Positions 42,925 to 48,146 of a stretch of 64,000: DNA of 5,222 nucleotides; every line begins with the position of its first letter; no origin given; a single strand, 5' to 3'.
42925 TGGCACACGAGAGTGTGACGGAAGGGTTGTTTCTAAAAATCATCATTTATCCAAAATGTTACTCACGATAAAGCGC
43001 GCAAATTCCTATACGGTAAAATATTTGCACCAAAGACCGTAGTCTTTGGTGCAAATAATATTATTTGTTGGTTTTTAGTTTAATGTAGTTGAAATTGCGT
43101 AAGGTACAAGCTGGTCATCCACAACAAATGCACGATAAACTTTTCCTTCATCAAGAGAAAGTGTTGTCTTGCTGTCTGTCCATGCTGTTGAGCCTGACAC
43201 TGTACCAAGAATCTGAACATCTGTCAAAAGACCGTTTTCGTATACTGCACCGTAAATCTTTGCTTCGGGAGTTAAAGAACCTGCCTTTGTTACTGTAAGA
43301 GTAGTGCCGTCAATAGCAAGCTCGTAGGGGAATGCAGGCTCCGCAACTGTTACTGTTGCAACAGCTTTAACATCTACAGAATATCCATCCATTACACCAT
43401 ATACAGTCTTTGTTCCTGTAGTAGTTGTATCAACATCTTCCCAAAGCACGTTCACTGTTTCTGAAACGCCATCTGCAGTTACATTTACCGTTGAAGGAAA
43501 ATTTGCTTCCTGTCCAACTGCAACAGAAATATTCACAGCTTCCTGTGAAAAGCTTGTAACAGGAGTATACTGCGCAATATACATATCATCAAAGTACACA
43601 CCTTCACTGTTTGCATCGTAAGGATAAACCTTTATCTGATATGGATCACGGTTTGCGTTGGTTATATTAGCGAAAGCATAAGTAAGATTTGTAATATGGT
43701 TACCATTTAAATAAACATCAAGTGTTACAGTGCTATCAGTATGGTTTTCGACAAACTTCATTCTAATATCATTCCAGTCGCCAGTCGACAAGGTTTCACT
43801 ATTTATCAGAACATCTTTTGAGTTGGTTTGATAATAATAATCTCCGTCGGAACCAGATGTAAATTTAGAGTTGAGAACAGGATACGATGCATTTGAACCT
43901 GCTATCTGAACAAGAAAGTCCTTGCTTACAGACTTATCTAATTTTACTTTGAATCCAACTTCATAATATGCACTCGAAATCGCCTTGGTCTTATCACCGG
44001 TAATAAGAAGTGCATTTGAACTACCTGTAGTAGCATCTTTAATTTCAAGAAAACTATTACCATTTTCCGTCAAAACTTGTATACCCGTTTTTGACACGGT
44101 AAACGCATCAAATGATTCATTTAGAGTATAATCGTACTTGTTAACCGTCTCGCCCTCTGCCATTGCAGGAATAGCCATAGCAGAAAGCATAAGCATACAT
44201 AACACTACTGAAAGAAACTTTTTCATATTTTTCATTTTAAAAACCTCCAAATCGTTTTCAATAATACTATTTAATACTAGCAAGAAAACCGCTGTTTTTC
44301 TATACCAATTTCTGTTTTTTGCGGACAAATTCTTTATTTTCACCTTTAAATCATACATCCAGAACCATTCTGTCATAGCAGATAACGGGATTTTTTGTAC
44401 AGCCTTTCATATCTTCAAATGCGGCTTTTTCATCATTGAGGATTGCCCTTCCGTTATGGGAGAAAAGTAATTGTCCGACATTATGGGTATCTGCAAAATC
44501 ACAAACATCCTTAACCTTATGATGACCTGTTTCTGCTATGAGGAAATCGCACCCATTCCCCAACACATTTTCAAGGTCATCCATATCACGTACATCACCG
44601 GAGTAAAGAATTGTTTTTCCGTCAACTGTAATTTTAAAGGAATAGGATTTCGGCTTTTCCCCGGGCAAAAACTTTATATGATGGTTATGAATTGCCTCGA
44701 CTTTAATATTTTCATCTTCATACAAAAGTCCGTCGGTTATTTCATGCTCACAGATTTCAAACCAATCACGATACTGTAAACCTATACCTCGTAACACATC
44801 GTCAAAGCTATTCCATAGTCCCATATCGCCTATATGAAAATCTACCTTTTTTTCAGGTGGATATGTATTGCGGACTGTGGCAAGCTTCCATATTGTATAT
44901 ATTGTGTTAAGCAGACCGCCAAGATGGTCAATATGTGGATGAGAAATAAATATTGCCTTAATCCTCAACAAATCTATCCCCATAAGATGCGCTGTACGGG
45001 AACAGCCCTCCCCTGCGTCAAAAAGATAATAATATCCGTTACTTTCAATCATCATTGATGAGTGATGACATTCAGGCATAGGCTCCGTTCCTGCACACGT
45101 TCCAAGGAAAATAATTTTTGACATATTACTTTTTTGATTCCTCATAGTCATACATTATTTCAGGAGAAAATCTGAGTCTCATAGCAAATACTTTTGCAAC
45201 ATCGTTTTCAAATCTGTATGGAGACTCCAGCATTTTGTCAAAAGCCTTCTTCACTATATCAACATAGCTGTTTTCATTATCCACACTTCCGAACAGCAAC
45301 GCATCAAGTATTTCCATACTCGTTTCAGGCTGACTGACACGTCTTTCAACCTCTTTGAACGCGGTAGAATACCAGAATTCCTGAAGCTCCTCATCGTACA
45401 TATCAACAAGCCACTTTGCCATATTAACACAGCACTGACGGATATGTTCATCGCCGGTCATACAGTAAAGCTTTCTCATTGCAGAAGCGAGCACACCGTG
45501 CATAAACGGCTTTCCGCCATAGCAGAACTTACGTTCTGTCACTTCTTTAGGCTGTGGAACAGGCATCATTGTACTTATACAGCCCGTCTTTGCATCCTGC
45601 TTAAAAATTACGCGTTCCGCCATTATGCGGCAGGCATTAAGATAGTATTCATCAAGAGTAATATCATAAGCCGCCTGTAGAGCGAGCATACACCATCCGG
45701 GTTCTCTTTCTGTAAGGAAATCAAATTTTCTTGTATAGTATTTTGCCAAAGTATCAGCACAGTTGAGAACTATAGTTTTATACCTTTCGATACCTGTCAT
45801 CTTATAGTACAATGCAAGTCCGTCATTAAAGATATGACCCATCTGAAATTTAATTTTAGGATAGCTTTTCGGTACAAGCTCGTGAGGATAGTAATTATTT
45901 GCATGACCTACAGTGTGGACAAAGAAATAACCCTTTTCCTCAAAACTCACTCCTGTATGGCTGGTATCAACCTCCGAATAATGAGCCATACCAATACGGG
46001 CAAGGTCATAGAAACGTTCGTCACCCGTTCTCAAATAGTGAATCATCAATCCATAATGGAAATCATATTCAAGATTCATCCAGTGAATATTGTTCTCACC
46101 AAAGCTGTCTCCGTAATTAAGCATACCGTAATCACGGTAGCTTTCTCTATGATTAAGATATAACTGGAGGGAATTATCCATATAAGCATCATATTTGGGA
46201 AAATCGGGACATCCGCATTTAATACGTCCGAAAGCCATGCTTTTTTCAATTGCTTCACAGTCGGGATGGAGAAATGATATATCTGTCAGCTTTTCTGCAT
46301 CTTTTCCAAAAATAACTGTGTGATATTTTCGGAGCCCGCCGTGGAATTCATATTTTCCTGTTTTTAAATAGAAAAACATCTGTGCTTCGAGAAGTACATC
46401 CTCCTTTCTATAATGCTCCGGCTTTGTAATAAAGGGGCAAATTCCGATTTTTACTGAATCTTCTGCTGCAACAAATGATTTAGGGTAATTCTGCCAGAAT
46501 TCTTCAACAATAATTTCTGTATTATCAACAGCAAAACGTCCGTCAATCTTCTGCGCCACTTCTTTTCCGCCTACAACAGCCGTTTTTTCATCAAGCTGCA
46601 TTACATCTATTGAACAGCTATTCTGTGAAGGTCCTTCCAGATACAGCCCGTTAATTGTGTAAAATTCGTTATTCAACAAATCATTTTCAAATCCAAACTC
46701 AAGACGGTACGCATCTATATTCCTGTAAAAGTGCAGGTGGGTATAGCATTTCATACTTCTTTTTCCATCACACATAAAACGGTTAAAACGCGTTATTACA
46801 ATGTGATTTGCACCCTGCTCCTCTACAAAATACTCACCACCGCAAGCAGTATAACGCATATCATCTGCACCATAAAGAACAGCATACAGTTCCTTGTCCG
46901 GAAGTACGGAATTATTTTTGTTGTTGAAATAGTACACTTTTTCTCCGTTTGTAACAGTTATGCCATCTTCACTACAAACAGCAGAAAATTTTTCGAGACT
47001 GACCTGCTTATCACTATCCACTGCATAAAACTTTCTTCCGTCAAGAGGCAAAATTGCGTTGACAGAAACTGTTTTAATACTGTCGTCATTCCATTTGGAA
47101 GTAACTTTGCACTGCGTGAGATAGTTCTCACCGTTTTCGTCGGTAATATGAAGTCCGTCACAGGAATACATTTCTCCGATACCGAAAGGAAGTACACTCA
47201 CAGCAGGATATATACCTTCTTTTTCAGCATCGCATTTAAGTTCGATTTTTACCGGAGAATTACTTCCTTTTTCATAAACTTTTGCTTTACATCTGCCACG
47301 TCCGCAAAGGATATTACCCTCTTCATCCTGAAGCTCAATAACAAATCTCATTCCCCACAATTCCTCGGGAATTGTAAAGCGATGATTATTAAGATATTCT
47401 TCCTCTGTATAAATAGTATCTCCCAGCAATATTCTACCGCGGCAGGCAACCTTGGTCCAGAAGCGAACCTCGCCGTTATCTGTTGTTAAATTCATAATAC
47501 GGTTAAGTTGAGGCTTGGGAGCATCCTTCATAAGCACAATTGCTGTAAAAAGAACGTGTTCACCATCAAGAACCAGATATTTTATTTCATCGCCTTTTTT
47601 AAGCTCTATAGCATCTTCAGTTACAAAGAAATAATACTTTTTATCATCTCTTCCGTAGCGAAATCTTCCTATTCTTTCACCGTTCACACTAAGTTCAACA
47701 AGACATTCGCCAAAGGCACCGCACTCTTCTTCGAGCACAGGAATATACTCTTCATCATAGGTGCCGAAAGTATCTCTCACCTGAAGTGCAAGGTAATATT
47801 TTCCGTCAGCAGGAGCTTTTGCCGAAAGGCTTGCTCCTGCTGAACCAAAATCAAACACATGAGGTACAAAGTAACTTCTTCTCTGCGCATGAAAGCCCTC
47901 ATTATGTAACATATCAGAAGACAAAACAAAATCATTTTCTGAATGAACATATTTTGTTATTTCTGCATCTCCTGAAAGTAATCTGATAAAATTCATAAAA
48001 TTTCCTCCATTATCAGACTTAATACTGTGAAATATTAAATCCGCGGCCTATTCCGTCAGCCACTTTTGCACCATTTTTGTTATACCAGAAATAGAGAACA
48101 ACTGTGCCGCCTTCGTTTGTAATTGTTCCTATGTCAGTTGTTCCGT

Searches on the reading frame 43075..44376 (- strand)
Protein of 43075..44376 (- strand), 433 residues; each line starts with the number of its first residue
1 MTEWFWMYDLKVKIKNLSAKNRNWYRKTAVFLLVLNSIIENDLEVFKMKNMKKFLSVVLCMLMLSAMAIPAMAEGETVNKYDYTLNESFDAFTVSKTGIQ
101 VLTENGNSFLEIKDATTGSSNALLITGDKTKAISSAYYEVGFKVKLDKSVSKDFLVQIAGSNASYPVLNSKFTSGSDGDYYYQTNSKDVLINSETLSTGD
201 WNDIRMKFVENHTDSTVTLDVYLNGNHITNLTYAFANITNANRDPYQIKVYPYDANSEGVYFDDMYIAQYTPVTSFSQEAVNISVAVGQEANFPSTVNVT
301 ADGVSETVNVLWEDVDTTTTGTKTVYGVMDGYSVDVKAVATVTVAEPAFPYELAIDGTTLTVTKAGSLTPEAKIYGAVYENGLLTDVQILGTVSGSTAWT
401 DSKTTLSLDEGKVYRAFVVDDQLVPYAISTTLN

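Call 4: search_protein_families(library=pfam, proteins=[window:43075-44376:-])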
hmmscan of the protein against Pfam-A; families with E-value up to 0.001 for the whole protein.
window:43075-44376:- (433 aa): 1 family
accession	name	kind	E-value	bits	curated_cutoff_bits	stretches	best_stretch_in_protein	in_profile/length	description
PF07532.17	Big_4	-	6.2e-08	32.5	22.1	1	279-332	2-59/59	Bacterial Ig-like domain (group 4)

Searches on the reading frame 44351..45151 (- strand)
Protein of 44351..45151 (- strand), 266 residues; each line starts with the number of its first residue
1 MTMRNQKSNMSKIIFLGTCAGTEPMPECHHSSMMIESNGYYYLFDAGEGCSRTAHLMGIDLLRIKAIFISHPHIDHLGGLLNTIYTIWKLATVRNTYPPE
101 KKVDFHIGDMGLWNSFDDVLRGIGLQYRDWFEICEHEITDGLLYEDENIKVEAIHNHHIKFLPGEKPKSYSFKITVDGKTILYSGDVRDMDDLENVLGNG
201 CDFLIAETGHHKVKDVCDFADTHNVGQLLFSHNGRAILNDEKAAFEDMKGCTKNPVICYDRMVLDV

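Call 4: search_protein_families(library=pfam, proteins=[window:44351-45151:-])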
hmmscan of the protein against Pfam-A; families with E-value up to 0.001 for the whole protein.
window:44351-45151:- (266 aa): 5 families
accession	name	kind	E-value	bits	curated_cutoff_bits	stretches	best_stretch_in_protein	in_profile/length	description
PF00753.33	Lactamase_B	-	1.1e-13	52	22.7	1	27-187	3-150/196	Metallo-beta-lactamase superfamily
PF12706.13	Lactamase_B_2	-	3.5e-11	43.5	27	1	42-232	3-199/200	Beta-lactamase superfamily domain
PF13691.12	Lactamase_B_4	-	2.2e-07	30.9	27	1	22-79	4-63/63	tRNase Z endonuclease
PF23023.1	Anti-Pycsar_Apyc1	-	2.4e-06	27.6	50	1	30-159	20-147/250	Anti-Pycsar protein Apyc1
PF13483.12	Lactamase_B_3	-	0.00034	21.1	24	0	29-217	6-142/160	Beta-lactamase superfamily domain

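Call 10: search_protein_families(library=ncbifam, proteins=[window:44351-45151:-], max_evalue=0.01)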
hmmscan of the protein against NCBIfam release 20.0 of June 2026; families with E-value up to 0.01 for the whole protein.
window:44351-45151:- (266 aa): 14 families
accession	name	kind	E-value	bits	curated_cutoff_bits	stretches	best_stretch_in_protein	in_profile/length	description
TIGR02651.1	RNase_Z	equivalog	5.4e-24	84.8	292.95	2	12-159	1-139/302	ribonuclease Z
NF000801.0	PRK00055.1-3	equivalog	2.3e-21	76.2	252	1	11-159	2-144/307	ribonuclease Z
NF041257.1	GntH_guanitoxin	equivalog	3.1e-16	59.2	333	1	12-89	14-93/374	guanitoxin biosynthesis MBL fold metallo-hydrolase GntH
NF000806.0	PRK00055.2-4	equivalog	9.1e-08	31.6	363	1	12-219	3-217/280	ribonuclease Z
NF000804.0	PRK00055.2-1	equivalog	1.9e-07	30.5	402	1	12-158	5-141/306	ribonuclease Z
NF000800.0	PRK00055.1-1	equivalog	2.7e-07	29.9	398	1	12-158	2-141/305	ribonuclease Z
NF002558.0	PRK02126.1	subfamily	5.3e-07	28.9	315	1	42-80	30-64/345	ribonuclease Z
NF000805.0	PRK00055.2-3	equivalog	9.2e-06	25.1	416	1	11-87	4-79/307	ribonuclease Z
TIGR02650.1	RNase_Z_T_toga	equivalog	0.00019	20.7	507.05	1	41-83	20-59/277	ribonuclease Z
TIGR02649.1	true_RNase_BN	exception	0.00033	19.8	563.7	1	13-82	2-74/304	ribonuclease BN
NF002553.0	PRK02113.1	equivalog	0.00045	19.7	386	1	19-81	24-84/252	MBL fold metallo-hydrolase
NF008580.0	PRK11539.1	equivalog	0.0013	17.1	969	1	32-110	515-599/758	ComEC family protein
NF041851.1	cyc_nuc_deg_phdiest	equivalog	0.0016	17.9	400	1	19-210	8-186/253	cyclic nucleotide-degrading phosphodiesterase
NF038231.1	MBL_Geo_Pelo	equivalog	0.0039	16.8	360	1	18-80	22-82/250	GPMC system MBL fold metallohydrolase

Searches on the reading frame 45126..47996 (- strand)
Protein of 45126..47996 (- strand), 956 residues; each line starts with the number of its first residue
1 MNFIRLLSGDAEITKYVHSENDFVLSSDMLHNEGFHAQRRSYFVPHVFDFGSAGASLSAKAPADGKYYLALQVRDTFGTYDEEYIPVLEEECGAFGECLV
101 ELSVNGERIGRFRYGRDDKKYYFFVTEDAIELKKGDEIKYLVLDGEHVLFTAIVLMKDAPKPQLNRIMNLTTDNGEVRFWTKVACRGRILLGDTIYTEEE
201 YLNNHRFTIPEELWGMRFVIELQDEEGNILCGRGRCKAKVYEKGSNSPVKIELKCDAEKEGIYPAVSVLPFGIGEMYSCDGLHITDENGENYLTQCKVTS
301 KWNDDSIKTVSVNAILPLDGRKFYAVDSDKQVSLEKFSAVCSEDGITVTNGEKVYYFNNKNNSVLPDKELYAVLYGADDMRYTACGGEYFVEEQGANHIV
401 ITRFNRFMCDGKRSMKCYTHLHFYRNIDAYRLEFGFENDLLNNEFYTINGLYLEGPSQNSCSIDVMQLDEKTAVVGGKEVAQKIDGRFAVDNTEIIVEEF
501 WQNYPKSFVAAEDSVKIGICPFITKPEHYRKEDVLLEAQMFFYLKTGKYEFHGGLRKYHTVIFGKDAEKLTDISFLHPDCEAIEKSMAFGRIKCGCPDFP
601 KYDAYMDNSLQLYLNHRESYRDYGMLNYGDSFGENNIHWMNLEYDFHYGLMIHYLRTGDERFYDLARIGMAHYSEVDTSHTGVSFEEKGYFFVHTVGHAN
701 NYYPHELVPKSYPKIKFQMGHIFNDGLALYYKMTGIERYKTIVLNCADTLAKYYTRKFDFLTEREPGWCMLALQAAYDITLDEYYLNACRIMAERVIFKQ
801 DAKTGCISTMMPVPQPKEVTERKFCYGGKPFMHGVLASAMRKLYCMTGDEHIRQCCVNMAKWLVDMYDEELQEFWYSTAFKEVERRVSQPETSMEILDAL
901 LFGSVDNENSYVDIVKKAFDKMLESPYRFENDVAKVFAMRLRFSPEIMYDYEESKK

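Call 4: search_protein_families(library=pfam, proteins=[window:45126-47996:-])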
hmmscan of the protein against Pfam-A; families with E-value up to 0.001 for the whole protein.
window:45126-47996:- (956 aa): 1 family
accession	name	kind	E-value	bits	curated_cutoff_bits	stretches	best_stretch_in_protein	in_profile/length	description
PF21346.3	PcRGLX_3rd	-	0.00099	18.9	23.8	0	601-683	32-126/411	PcRGLX-like protein C-terminal alpha/alpha toroid domain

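Call 10: search_protein_families(library=ncbifam, proteins=[window:45126-47996:-], max_evalue=0.01)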
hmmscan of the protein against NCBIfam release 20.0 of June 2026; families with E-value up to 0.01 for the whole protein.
window:45126-47996:- (956 aa): 0 families

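Call 54: search_solved_structures(query=window:45126-47996:-, max_evalue=0.01)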
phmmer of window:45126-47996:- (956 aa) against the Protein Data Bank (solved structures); distinct sequences matched with E-value up to 0.01: 0.
